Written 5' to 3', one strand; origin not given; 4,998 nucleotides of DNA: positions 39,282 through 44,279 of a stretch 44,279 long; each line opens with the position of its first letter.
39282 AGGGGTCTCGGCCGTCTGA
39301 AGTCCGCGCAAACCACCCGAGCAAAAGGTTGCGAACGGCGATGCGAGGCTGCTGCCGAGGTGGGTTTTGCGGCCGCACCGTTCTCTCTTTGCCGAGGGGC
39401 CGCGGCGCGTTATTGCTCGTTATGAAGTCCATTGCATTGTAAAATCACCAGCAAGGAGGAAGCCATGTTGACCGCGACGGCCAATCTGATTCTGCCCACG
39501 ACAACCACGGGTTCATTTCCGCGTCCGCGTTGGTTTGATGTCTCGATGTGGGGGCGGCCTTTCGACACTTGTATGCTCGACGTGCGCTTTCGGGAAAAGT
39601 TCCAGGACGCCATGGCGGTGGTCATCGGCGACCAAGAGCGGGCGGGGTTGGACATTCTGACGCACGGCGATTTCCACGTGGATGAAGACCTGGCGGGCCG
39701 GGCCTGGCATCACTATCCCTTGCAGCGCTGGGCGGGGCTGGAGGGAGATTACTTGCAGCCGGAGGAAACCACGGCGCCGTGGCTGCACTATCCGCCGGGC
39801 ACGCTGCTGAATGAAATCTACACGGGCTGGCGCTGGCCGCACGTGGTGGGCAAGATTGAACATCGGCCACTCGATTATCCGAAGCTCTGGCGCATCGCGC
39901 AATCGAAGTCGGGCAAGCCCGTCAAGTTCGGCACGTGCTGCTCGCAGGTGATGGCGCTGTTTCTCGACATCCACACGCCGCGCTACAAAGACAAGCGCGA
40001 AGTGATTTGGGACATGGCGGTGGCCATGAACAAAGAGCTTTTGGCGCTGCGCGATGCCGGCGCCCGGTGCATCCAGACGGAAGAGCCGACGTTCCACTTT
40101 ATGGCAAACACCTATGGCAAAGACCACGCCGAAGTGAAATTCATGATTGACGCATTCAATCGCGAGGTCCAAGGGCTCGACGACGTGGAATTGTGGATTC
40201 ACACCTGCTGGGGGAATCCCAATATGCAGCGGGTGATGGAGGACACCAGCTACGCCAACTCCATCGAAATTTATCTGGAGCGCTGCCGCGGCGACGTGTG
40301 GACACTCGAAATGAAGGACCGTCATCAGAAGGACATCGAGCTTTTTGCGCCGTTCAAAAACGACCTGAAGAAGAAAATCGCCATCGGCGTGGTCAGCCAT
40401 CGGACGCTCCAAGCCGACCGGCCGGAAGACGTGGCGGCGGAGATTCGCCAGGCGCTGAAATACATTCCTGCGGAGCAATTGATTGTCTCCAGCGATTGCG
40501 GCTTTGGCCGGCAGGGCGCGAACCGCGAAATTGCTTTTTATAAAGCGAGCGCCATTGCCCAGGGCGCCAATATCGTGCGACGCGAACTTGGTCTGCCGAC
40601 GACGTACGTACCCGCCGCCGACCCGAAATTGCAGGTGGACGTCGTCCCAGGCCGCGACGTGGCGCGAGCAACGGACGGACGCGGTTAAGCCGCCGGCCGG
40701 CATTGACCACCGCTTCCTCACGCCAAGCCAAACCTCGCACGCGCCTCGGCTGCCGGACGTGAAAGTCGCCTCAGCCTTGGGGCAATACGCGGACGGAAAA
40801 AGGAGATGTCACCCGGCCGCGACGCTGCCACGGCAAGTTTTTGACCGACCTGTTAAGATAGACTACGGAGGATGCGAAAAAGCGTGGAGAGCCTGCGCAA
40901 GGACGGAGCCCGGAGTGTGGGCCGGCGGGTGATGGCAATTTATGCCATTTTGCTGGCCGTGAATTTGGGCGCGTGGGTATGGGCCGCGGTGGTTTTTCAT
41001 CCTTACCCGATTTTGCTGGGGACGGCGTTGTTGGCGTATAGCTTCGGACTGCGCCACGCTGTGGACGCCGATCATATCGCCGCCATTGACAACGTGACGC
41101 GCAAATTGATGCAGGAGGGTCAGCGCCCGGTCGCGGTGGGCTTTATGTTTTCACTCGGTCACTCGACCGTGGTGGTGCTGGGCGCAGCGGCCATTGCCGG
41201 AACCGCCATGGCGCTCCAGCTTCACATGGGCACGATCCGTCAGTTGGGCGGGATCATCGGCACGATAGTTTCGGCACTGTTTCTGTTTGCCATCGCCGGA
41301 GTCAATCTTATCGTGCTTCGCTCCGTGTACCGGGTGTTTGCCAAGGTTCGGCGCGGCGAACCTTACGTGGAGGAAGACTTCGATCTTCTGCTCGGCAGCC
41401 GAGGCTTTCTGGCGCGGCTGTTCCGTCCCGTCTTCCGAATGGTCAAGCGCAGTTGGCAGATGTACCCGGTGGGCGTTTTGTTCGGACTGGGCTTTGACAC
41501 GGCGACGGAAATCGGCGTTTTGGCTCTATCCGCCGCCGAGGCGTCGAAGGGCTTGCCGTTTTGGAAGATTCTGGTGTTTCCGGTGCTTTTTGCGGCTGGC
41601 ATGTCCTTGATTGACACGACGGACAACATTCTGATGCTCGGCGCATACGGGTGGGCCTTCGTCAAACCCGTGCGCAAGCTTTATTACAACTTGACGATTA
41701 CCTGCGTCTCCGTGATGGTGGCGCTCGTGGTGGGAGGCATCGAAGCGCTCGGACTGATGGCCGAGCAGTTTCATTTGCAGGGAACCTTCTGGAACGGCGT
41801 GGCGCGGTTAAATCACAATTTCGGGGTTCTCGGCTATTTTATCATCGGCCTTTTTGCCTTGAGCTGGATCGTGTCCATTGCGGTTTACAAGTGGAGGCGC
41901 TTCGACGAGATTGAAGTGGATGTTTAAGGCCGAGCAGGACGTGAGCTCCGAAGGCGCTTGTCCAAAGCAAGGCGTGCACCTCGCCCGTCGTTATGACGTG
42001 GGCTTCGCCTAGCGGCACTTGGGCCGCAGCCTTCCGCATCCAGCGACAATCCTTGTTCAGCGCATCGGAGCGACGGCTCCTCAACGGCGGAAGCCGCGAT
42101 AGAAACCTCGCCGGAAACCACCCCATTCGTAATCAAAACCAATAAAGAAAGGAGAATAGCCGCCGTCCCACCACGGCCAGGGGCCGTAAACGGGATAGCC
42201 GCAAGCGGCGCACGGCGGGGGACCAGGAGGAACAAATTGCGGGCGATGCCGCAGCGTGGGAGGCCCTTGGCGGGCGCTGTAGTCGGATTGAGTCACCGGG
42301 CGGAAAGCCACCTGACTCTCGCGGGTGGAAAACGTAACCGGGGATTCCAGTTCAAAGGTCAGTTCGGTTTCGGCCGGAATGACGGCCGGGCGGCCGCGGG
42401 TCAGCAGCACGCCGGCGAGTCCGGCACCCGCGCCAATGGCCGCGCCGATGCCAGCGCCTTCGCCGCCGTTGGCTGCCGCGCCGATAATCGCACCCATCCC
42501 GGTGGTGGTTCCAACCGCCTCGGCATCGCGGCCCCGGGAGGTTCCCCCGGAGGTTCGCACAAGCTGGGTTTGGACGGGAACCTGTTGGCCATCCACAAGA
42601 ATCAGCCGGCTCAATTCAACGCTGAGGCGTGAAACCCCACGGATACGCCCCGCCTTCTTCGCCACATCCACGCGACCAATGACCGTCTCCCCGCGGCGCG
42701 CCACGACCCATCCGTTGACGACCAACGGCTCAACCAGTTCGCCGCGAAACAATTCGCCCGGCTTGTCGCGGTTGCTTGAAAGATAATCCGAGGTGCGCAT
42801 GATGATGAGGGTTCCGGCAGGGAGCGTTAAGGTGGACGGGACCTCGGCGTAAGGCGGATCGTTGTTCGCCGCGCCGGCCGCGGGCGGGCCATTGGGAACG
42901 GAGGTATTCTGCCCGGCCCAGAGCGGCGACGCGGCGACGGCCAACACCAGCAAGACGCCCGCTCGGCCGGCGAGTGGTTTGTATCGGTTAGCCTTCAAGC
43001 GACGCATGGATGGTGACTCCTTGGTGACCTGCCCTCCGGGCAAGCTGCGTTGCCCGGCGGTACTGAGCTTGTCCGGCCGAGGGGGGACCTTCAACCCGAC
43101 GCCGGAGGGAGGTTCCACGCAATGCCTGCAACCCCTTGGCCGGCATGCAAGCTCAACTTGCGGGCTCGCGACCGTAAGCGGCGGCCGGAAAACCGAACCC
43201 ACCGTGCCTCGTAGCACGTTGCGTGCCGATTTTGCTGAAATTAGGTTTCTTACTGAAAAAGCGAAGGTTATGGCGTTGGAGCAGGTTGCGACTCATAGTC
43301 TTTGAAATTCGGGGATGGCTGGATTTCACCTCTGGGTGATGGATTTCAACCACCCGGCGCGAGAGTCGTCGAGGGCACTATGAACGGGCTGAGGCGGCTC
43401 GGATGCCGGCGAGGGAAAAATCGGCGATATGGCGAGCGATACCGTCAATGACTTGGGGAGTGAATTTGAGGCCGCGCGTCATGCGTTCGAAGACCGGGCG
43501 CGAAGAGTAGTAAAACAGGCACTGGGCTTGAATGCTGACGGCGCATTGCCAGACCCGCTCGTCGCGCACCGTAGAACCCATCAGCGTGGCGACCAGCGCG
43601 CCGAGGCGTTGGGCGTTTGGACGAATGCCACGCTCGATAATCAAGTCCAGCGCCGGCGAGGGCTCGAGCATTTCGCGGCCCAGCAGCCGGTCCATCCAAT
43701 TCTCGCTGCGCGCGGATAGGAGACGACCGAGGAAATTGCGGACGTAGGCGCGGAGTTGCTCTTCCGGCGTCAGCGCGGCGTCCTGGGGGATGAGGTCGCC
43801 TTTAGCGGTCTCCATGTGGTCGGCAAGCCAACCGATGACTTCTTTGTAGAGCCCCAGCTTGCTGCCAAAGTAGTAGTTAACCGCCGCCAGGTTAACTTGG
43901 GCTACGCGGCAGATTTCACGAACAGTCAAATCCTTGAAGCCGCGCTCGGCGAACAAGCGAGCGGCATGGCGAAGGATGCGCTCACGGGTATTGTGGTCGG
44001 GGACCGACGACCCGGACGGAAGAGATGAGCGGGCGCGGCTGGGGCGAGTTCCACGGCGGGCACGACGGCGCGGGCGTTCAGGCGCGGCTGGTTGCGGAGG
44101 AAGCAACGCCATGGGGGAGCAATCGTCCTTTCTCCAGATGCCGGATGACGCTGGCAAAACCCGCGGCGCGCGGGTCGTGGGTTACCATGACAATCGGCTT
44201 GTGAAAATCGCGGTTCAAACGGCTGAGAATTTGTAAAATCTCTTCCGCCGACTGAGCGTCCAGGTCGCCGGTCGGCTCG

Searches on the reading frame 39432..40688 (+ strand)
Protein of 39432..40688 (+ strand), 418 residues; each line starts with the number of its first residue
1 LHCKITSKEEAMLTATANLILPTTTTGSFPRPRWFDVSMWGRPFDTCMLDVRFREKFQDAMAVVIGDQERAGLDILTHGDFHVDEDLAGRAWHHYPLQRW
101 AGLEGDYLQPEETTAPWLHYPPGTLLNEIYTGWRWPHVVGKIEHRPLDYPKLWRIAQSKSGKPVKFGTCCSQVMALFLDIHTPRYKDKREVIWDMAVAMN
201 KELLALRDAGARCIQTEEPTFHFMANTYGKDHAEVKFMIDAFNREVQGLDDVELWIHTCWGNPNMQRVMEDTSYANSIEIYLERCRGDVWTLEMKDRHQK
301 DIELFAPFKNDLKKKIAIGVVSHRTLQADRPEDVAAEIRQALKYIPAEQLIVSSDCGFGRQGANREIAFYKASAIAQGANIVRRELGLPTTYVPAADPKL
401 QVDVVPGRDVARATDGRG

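Call 83: search_protein_families(library=pfam, proteins=[window:39432-40688:+], max_evalue=0.00001)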
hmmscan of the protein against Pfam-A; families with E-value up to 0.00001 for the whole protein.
window:39432-40688:+ (418 aa): 1 family
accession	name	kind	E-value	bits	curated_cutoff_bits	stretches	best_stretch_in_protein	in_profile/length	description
PF01717.24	Meth_synt_2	-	1.4e-21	77.6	21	1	185-363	142-308/324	Cobalamin-independent synthase, Catalytic domain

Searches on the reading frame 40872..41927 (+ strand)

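Call 83: search_protein_families(library=pfam, proteins=[window:40872-41927:+], max_evalue=0.00001)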
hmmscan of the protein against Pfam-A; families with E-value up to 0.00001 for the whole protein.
window:40872-41927:+ (351 aa): 1 family
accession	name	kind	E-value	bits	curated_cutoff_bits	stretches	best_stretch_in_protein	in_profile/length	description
PF03824.22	NicO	-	1.4e-105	353.2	27.7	1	49-337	2-286/287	High-affinity nickel-transport protein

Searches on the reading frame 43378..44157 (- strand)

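Call 83: search_protein_families(library=pfam, proteins=[window:43378-44157:-], max_evalue=0.00001)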
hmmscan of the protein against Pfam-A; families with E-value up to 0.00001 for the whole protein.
window:43378-44157:- (259 aa): 2 families
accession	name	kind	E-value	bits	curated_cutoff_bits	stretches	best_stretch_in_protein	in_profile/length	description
PF09209.16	CecR_C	-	2.2e-28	99.3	24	1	131-252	1-125/125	HTH-type transcriptional dual regulator CecR, C-terminal domain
PF00440.29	TetR_N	-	7.2e-13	48.5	24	1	61-107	1-47/47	Bacterial regulatory proteins, tetR family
